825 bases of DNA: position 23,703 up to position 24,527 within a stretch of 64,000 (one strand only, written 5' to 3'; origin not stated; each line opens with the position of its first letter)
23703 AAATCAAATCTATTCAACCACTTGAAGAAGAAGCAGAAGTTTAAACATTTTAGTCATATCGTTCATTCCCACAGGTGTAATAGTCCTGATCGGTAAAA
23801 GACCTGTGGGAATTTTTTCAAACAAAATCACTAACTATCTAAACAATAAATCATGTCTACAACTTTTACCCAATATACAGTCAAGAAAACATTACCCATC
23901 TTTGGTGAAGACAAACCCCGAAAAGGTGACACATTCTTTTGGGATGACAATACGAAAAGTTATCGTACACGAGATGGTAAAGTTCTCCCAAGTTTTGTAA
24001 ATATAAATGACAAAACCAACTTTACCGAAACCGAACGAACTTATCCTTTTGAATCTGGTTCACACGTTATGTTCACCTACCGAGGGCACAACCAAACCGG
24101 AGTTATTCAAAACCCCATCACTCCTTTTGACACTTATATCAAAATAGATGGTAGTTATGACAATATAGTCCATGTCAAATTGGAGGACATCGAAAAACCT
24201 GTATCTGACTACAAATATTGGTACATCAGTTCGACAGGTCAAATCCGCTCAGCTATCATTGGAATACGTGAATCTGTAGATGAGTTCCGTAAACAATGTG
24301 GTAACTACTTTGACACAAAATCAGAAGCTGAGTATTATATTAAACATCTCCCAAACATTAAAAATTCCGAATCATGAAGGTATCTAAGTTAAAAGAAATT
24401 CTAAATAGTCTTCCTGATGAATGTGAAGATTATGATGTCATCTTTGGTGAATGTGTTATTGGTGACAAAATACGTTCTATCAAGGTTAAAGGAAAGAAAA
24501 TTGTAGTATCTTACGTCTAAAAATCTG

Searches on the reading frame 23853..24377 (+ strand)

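Call 6: search_protein_families(library=pfam, max_evalue=1, proteins=[window:23853-24377:+])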
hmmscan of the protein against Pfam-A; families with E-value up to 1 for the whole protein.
window:23853-24377:+ (174 aa): 1 family
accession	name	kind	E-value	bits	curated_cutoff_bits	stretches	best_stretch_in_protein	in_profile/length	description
PF14743.12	DNA_ligase_OB_2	-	0.035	14.5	28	1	55-88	27-60/66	DNA ligase OB-like domain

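Call 7: search_protein_families(library=phrogs, max_evalue=1, proteins=[window:23853-24377:+])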
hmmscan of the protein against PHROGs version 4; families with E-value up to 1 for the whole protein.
window:23853-24377:+ (174 aa): 1 family
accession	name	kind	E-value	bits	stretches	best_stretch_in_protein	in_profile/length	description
phrog_28421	-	unknown function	0.00012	23.2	1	48-104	4-57/78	-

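Call 75: search_protein_families(library=ncbifam, max_evalue=0.1, proteins=[window:23853-24377:+])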
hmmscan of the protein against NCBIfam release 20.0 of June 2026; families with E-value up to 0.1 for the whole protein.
window:23853-24377:+ (174 aa): 0 families

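Call 76: search_protein_families(library=padloc, max_evalue=0.1, proteins=[window:23853-24377:+])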
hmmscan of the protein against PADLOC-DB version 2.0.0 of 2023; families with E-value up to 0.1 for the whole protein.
window:23853-24377:+ (174 aa): 0 families
